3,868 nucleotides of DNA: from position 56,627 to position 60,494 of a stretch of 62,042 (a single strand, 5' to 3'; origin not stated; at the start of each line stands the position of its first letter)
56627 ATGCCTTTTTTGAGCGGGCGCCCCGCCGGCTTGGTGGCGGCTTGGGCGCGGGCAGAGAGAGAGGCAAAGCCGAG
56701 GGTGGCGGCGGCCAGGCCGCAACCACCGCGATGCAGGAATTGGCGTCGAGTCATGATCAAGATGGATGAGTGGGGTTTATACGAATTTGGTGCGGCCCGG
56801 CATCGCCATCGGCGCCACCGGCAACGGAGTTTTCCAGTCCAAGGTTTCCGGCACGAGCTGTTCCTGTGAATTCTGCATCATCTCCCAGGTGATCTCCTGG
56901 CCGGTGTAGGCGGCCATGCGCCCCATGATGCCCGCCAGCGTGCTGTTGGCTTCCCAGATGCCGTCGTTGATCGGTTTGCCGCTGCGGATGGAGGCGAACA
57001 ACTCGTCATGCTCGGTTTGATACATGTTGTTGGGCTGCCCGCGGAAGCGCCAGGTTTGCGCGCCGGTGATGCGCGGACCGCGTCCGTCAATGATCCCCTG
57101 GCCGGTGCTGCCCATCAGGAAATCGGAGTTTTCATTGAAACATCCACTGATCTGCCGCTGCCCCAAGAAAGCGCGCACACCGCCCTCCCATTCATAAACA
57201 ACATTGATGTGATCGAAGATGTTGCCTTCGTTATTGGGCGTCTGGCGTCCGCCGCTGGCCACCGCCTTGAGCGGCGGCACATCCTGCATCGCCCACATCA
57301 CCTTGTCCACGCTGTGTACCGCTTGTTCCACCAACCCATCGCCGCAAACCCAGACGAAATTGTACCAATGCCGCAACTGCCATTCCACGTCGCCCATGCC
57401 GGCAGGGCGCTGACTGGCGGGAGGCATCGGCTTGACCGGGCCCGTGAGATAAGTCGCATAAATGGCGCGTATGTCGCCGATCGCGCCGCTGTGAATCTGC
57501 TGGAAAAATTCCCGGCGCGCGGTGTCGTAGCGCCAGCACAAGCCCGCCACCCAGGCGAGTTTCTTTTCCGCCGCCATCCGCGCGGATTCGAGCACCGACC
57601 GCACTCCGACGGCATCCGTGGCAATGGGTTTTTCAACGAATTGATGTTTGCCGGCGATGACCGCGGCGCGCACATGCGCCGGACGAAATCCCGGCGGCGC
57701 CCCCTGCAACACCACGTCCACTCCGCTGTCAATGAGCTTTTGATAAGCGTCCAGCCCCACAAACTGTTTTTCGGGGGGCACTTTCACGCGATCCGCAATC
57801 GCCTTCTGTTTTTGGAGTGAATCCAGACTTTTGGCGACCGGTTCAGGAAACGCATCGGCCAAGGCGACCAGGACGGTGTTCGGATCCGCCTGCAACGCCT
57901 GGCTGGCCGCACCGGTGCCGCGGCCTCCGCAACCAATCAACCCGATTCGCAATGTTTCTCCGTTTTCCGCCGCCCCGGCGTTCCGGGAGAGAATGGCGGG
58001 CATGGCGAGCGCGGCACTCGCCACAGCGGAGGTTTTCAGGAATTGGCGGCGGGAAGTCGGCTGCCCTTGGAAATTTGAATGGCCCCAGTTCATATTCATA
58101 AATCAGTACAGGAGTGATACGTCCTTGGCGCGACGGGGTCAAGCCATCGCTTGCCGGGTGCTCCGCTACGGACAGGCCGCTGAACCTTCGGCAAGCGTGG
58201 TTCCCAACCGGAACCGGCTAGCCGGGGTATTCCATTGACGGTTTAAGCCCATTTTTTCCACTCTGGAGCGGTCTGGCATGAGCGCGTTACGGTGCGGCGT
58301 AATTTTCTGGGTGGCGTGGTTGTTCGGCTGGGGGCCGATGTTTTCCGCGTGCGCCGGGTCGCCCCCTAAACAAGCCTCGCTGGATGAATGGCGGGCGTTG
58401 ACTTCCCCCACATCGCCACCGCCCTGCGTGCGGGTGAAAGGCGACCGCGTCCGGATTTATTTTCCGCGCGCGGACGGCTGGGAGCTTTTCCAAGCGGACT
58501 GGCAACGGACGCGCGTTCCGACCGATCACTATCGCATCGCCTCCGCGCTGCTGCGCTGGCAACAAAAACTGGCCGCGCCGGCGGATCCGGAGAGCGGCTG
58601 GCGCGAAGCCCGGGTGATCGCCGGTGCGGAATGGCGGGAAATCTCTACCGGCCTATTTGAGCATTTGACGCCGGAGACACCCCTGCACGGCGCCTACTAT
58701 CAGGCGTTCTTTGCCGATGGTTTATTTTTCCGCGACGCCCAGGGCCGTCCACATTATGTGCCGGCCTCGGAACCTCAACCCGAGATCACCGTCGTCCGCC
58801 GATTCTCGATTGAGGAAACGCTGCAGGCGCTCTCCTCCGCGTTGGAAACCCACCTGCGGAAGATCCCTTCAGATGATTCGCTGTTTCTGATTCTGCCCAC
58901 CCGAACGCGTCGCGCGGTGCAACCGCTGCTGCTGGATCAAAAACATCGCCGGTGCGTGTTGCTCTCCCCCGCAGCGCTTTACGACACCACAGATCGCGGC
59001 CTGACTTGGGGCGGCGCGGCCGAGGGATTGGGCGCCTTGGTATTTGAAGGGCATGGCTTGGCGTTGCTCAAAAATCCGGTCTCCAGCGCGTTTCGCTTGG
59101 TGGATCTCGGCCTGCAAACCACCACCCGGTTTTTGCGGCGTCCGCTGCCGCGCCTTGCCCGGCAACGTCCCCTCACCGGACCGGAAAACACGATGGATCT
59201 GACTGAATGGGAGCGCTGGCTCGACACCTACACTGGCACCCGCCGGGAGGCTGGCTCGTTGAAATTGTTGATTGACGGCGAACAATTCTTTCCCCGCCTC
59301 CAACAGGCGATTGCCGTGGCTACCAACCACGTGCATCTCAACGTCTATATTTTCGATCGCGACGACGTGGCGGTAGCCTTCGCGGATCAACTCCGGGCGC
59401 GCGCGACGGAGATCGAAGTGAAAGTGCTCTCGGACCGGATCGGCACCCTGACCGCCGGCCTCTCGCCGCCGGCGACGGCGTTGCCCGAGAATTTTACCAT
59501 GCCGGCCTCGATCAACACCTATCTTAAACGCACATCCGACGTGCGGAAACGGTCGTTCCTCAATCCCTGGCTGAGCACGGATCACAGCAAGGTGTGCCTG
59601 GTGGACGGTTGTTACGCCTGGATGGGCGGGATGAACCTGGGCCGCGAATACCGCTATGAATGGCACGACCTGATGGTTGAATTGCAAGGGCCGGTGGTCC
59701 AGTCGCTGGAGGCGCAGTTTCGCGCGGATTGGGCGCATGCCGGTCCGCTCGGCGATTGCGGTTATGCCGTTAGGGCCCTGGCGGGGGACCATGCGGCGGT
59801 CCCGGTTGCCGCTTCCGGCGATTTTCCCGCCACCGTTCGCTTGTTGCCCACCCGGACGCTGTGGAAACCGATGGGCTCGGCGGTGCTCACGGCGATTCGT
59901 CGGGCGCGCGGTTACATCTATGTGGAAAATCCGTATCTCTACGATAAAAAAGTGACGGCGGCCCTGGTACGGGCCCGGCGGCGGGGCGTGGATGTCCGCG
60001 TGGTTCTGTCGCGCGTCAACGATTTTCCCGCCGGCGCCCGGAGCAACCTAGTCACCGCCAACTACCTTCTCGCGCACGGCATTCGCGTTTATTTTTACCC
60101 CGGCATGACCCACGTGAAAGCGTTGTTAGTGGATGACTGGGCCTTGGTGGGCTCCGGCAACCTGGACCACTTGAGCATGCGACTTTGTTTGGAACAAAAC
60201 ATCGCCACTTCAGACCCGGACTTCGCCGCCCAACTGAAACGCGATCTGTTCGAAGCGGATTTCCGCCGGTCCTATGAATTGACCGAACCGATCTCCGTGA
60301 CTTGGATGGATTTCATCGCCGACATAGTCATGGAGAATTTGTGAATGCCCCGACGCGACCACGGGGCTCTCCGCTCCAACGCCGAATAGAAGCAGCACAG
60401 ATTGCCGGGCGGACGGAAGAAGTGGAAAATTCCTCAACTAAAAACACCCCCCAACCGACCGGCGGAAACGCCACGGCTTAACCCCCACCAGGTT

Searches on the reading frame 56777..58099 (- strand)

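Call 70: search_protein_families(library=pfam, proteins=[window:56777-58099:-], max_evalue=0.00001)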
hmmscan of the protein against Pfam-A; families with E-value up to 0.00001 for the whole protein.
window:56777-58099:- (440 aa): 2 families
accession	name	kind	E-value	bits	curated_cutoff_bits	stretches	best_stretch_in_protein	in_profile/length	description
PF01408.29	GFO_IDH_MocA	-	4.1e-09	37.6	24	1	50-175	1-111/120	Oxidoreductase family, NAD-binding Rossmann fold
PF10518.14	TAT_signal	-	8.7e-07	29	22.7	1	15-34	2-21/21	TAT (twin-arginine translocation) pathway signal sequence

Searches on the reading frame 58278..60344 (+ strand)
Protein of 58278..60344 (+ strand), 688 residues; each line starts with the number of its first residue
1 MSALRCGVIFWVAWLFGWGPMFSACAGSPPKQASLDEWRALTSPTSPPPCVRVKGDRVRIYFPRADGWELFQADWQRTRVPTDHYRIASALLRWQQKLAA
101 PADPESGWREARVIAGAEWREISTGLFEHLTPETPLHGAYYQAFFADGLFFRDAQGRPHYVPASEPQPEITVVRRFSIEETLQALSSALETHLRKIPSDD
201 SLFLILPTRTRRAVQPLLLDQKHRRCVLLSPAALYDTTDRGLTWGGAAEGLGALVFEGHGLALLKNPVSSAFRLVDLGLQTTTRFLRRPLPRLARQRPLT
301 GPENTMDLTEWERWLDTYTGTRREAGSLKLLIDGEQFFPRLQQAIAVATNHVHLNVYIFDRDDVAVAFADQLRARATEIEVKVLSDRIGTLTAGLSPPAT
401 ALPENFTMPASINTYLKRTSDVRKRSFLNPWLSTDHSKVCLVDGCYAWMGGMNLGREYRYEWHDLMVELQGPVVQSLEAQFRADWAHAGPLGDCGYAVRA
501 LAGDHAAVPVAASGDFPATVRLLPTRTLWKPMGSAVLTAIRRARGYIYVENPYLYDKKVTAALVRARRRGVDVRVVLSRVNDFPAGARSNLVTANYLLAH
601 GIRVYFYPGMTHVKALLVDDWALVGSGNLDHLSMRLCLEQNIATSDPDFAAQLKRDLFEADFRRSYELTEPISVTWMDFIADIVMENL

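Call 70: search_protein_families(library=pfam, proteins=[window:58278-60344:+], max_evalue=0.00001)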
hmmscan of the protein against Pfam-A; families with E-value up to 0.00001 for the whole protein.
window:58278-60344:+ (688 aa): 1 family
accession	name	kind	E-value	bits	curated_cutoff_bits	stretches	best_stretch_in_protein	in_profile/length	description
PF13091.12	PLDc_2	-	1.3e-31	109.6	27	2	537-656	2-127/132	PLD-like domain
